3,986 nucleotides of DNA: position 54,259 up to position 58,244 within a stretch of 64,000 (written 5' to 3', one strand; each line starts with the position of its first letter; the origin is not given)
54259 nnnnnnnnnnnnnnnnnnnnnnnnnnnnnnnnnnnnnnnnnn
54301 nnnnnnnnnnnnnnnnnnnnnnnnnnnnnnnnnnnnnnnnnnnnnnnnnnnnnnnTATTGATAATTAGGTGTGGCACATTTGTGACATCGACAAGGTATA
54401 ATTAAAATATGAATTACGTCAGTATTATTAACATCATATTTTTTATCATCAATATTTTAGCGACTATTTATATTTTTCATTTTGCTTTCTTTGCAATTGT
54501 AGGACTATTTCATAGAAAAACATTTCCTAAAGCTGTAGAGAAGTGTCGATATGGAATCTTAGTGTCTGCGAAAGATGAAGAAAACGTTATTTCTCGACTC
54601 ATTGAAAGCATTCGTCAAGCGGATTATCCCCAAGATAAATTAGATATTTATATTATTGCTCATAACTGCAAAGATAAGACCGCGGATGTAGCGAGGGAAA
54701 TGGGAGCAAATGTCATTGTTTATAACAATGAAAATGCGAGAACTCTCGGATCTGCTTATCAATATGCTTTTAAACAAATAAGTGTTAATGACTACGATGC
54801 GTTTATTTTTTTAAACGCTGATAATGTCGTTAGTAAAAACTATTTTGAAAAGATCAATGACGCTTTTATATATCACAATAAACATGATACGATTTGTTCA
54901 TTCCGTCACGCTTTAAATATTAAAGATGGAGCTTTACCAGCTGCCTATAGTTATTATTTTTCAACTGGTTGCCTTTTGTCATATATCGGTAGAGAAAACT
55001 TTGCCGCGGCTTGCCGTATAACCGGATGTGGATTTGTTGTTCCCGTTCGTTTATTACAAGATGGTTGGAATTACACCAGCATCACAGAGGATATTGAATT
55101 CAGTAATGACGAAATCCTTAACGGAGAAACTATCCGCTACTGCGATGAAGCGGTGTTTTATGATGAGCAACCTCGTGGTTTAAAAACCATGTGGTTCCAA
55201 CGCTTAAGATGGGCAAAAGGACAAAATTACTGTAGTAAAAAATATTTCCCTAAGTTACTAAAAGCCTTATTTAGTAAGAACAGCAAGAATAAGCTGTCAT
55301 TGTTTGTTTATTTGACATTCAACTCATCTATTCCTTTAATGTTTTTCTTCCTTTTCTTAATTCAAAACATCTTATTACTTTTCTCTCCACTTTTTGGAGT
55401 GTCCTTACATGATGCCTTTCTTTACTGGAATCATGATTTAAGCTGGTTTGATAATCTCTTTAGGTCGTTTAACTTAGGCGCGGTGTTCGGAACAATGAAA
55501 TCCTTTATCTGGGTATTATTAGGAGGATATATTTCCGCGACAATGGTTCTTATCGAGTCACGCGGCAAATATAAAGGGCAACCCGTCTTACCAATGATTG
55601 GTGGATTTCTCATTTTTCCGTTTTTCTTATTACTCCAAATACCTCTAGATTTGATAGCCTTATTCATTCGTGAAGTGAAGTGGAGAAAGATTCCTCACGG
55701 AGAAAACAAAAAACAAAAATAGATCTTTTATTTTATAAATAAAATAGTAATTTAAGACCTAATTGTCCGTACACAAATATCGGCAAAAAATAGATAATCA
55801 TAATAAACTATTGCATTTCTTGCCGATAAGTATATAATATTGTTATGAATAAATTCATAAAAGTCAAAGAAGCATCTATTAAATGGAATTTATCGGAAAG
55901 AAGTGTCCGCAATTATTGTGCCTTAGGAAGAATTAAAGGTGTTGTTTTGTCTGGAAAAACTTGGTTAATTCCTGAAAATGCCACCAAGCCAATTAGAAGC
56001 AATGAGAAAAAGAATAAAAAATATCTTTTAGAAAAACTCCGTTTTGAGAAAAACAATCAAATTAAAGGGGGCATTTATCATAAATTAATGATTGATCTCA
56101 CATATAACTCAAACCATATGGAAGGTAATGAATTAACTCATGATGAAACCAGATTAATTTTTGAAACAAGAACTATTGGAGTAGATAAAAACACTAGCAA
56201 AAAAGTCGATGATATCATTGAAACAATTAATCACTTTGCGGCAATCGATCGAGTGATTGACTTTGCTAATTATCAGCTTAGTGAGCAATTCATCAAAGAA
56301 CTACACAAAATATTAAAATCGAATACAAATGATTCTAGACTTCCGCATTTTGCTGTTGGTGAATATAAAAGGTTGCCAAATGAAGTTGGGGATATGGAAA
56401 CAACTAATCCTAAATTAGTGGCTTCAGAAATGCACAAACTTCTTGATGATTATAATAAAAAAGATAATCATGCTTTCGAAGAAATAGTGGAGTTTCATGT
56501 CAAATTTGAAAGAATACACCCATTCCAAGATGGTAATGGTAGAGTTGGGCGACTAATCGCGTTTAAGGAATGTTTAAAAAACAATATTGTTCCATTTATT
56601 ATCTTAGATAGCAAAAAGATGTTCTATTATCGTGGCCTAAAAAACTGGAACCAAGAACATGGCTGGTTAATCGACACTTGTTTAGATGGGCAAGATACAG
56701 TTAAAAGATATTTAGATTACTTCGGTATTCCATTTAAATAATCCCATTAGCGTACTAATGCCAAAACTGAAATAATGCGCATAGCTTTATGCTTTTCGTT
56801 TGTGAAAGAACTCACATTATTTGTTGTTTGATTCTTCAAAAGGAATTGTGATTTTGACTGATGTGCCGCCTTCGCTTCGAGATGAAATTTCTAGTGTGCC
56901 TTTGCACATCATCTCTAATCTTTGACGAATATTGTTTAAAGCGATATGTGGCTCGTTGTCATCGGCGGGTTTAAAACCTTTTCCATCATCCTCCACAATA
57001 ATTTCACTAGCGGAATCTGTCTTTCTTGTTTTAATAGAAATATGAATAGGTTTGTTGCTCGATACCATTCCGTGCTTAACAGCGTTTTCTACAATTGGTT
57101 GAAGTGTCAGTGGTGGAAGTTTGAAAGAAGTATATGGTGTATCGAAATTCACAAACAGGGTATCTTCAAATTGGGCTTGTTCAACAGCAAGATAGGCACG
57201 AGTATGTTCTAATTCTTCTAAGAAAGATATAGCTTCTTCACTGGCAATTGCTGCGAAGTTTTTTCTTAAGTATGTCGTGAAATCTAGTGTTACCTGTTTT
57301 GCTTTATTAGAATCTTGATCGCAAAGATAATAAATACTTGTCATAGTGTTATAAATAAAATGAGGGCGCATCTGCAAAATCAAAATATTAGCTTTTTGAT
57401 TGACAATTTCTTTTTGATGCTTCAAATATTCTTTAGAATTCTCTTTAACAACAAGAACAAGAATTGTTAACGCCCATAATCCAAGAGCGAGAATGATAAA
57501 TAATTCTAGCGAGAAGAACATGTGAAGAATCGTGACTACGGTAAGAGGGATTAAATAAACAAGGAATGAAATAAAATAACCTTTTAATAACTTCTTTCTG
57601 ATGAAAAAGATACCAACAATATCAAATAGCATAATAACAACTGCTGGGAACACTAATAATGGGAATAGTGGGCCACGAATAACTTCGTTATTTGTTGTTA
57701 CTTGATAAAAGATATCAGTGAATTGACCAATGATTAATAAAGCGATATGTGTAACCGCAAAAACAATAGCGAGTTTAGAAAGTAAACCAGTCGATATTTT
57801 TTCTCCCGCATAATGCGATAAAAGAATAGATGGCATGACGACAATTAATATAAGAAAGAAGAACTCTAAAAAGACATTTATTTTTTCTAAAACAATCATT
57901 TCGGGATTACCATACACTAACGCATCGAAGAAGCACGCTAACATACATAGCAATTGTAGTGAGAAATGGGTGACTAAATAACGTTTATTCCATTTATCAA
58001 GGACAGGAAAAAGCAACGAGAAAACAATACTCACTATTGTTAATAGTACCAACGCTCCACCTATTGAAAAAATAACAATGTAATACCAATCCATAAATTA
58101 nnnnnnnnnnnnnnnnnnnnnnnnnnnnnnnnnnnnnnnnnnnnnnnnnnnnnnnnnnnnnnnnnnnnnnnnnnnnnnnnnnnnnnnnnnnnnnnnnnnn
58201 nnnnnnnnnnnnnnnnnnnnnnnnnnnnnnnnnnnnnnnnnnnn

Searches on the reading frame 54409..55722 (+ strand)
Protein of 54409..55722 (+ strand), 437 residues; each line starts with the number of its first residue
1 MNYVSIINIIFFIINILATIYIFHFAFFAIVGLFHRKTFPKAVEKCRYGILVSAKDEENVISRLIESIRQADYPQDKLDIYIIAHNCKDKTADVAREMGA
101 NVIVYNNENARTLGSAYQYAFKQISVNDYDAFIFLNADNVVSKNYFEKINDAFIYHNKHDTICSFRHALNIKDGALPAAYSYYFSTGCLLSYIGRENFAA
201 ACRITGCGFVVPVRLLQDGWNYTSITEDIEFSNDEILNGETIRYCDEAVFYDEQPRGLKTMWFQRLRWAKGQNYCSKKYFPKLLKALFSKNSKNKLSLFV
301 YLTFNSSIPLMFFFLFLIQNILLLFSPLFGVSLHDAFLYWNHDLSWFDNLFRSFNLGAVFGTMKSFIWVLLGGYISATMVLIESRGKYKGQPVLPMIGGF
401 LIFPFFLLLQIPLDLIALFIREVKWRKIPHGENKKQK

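Call 5: search_protein_families(library=pfam, proteins=[window:54409-55722:+], max_evalue=0.01)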
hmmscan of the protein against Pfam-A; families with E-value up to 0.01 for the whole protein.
window:54409-55722:+ (437 aa): 3 families
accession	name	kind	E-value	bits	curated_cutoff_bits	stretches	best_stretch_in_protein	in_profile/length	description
PF13632.12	Glyco_trans_2_3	-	3e-16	60.3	27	1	132-325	2-185/198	Glycosyl transferase family group 2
PF13641.12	Glyco_tranf_2_3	-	2.7e-15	57.5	27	1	49-271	4-230/230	Glycosyltransferase like family 2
PF00535.33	Glycos_transf_2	-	3.7e-11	43.7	23.3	1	50-167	2-117/168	Glycosyl transferase family 2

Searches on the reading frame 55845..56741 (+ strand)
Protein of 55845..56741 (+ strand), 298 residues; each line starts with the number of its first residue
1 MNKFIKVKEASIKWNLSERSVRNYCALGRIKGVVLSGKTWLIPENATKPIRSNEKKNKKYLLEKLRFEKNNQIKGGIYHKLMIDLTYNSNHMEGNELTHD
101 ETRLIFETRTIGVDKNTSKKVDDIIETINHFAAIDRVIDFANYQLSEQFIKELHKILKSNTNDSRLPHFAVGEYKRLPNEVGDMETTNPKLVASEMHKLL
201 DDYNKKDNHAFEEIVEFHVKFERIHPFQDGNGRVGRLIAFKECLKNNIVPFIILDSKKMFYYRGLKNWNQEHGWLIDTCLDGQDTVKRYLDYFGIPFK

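Call 5: search_protein_families(library=pfam, proteins=[window:55845-56741:+], max_evalue=0.01)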
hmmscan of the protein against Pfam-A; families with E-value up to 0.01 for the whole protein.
window:55845-56741:+ (298 aa): 1 family
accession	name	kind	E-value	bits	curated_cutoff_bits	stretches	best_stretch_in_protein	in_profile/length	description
PF02661.23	Fic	-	8.2e-20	71.9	24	1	145-239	2-89/93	Fic/DOC family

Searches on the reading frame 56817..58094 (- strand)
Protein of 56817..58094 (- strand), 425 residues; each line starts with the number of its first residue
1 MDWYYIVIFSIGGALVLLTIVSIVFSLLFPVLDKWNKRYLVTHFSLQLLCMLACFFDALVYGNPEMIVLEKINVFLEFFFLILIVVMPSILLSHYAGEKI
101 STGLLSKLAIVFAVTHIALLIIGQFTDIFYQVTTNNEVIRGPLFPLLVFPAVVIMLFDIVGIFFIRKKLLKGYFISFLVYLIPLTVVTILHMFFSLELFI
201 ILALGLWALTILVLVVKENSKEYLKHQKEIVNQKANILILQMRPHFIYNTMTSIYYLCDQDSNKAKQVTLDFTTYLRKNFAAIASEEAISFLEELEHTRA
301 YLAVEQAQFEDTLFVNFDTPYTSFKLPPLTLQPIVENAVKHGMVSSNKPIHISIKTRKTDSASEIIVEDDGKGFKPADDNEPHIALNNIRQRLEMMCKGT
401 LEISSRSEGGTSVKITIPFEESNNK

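Call 5: search_protein_families(library=pfam, proteins=[window:56817-58094:-], max_evalue=0.01)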
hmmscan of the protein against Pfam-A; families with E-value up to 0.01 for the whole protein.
window:56817-58094:- (425 aa): 2 families
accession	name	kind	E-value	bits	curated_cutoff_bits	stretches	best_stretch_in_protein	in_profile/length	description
PF06580.19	His_kinase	-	1.9e-16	60.5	25.2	1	236-313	4-81/81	Histidine kinase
PF02518.31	HATPase_c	-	7.5e-09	36.4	26.4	1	331-420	10-110/111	Histidine kinase-, DNA gyrase B-, and HSP90-like ATPase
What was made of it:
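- Checked: The kinase (56817-58094) has His_kinase PF06580 and HATPase_c (call 5).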

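Call 9: search_protein_families(library=ncbifam, proteins=[window:56817-58094:-], max_evalue=0.01)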
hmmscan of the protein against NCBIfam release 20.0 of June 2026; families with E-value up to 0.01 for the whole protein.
window:56817-58094:- (425 aa): 8 families
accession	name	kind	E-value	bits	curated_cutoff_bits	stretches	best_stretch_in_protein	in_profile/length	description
NF008184.0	PRK10935.1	equivalog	1.4e-10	40.5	553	1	336-422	481-562/565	nitrate/nitrite two-component system sensor histidine kinase NarQ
NF052531.1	Strep_LiaS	equivalog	2.2e-06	27.2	450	1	332-419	246-327/328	envelope stress sensor histidine kinase LiaS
NF052443.1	SensHisKinMctS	equivalog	2.3e-05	22.9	700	1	349-419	377-448/457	two-component system sensor histidine kinase MctS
NF007004.0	PRK09467.1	equivalog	0.0002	20.3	415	0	263-380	273-382/440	two-component system sensor histidine kinase EnvZ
NF010077.0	PRK13559.1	subfamily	0.00047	19.1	361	1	328-422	269-362/364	hypothetical protein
NF007896.0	PRK10600.1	equivalog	0.0012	17.6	578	1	336-420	508-586/598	nitrate/nitrite two-component system sensor histidine kinase NarX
NF007007.0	PRK09470.1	equivalog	0.0037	16.2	486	1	305-380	330-403/463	envelope stress sensor histidine kinase CpxA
TIGR01925.2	spIIAB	equivalog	0.0088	15.9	135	0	335-416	46-133/137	anti-sigma F factor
